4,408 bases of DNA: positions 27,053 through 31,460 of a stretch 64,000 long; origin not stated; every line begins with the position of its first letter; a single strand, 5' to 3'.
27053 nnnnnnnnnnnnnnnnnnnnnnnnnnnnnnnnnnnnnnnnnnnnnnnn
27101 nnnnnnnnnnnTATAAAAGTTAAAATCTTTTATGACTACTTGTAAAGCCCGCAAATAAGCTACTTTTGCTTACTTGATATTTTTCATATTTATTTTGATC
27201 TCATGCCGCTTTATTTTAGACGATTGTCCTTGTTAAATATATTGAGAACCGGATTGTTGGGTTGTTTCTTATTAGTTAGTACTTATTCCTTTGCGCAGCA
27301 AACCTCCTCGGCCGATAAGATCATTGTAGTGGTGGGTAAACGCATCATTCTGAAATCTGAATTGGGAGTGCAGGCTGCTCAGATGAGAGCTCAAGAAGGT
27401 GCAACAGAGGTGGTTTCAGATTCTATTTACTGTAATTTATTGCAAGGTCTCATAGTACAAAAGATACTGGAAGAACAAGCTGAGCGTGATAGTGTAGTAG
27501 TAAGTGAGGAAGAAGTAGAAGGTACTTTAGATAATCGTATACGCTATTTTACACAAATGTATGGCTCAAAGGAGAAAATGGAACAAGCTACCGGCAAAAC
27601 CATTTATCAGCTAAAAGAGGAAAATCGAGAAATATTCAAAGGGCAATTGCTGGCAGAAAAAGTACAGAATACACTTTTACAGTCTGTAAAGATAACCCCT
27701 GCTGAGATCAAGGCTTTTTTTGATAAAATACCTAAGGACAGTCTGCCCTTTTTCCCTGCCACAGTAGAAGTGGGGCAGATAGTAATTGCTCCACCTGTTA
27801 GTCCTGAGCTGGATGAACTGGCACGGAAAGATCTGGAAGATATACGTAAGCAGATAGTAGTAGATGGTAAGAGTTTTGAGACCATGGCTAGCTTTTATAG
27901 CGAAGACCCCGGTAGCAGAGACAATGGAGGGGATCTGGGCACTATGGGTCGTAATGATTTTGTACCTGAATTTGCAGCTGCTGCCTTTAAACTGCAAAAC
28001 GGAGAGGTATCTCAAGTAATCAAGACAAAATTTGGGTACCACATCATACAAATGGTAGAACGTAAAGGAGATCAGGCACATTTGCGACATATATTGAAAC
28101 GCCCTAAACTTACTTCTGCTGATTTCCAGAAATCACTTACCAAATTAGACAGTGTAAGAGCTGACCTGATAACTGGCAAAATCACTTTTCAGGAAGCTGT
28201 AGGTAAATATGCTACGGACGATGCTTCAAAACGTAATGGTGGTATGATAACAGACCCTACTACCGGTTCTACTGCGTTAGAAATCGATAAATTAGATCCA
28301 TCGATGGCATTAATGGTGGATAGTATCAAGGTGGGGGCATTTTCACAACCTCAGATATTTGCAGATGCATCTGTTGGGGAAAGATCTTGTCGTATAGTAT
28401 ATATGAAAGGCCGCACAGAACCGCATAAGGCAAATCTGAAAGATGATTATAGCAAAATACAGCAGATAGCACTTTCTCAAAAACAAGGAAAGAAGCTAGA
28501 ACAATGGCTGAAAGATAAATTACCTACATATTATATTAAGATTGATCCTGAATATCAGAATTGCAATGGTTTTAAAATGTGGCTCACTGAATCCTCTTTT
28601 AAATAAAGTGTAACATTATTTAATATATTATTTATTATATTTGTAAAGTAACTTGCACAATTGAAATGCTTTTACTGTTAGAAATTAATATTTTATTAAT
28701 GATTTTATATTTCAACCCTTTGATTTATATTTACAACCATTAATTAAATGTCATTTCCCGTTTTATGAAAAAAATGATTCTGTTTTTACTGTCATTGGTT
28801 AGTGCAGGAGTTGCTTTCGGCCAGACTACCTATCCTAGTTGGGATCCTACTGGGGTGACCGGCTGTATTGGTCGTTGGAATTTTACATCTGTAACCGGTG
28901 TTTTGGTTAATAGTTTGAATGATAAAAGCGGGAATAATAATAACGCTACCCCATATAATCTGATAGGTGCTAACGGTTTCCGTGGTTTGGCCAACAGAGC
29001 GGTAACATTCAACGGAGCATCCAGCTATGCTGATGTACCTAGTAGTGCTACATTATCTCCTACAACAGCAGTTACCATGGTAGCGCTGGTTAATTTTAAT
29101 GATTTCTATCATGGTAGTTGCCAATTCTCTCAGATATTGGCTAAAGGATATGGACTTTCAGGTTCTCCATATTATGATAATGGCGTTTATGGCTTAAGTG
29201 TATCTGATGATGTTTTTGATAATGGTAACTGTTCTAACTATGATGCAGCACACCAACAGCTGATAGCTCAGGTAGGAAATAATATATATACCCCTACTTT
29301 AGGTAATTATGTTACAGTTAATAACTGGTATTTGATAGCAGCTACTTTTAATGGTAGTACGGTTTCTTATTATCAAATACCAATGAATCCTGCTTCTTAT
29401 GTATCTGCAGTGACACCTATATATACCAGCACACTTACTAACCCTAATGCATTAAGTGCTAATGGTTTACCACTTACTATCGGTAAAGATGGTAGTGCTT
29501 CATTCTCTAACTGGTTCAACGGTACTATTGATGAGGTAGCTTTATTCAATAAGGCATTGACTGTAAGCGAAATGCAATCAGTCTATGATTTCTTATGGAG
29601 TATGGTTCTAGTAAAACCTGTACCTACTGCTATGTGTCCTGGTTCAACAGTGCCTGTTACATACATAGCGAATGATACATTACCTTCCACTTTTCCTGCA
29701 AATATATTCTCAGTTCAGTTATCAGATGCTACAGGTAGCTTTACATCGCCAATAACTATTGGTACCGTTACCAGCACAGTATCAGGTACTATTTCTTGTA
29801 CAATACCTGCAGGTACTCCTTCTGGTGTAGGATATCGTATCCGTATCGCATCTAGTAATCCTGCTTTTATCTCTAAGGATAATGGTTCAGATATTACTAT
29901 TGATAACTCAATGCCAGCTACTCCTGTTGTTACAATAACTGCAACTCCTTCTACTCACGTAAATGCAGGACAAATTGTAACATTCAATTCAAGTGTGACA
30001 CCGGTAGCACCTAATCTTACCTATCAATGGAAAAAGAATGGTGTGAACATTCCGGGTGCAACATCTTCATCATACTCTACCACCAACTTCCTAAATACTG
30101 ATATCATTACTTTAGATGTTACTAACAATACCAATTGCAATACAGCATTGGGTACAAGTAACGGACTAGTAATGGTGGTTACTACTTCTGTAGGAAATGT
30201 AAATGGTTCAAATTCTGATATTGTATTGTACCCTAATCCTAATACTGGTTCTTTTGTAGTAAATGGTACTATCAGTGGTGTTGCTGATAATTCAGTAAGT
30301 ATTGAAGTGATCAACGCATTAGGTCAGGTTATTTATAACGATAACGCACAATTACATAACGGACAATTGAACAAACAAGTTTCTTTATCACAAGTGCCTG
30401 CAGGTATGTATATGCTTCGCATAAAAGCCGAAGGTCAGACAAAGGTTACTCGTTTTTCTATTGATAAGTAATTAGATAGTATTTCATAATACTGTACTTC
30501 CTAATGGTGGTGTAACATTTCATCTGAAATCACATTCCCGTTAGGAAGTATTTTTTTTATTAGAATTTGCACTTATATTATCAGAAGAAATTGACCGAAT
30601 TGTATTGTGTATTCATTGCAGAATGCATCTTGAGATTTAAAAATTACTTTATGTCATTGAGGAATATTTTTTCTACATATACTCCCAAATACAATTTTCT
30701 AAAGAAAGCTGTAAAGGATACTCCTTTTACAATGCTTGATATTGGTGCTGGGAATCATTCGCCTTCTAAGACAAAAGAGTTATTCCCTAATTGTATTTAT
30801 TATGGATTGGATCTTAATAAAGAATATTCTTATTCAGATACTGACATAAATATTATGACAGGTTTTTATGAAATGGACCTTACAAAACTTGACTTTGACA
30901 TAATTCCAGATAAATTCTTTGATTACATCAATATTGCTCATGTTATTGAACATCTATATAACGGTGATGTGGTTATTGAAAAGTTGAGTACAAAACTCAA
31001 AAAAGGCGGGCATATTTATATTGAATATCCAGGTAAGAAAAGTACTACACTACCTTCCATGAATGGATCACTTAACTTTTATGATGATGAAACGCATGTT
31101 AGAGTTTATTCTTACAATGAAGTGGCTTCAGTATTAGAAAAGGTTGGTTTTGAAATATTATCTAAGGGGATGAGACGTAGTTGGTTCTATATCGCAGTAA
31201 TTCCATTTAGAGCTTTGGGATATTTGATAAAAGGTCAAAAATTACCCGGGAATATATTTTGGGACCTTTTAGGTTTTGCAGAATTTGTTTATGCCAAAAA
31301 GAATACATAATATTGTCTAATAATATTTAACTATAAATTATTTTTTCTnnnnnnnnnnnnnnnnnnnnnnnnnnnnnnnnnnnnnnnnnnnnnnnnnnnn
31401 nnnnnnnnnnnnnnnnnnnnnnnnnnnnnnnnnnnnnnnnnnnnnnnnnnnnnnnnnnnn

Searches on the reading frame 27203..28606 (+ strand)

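Call 57: search_protein_families(library=pfam, proteins=[window:27203-28606:+], max_evalue=0.0001)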
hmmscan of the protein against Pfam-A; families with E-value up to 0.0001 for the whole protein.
window:27203-28606:+ (467 aa): 4 families
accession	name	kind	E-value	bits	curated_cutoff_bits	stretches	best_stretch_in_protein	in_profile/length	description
PF00639.27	Rotamase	-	4.3e-33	114.6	21.7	2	198-284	7-95/97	PPIC-type PPIASE domain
PF13616.12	Rotamase_3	-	1.4e-29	103.5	22.5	1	188-288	16-116/116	PPIC-type PPIASE domain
PF13145.12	Rotamase_2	-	1.6e-09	39.1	27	1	164-291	1-112/121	PPIC-type PPIASE domain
PF13624.11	SurA_N_3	-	4.5e-05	23.8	27.2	0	22-117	25-124/162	SurA-like N-terminal domain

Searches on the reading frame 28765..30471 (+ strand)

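Call 57: search_protein_families(library=pfam, proteins=[window:28765-30471:+], max_evalue=0.0001)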
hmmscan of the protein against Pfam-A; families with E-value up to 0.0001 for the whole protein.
window:28765-30471:+ (568 aa): 2 families
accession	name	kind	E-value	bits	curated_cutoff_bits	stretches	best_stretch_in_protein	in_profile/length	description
PF18962.6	Por_Secre_tail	-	2.1e-12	47.6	27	1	488-565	1-74/75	Secretion system C-terminal sorting domain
PF13385.13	Laminin_G_3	-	7.2e-08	33.1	27.6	1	84-269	2-149/151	Concanavalin A-like lectin/glucanases superfamily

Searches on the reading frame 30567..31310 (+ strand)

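Call 57: search_protein_families(library=pfam, proteins=[window:30567-31310:+], max_evalue=0.0001)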
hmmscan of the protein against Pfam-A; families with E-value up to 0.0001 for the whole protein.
window:30567-31310:+ (247 aa): 3 families
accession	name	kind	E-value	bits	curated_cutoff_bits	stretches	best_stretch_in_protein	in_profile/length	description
PF13489.12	Methyltransf_23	-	5.9e-13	49.3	27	1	42-199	13-163/164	Methyltransferase domain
PF13847.12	Methyltransf_31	-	3.2e-07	30.6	27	1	55-167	6-124/145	Methyltransferase domain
PF08241.18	Methyltransf_11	-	6.2e-07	30.4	21.2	1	57-152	1-95/95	Methyltransferase domain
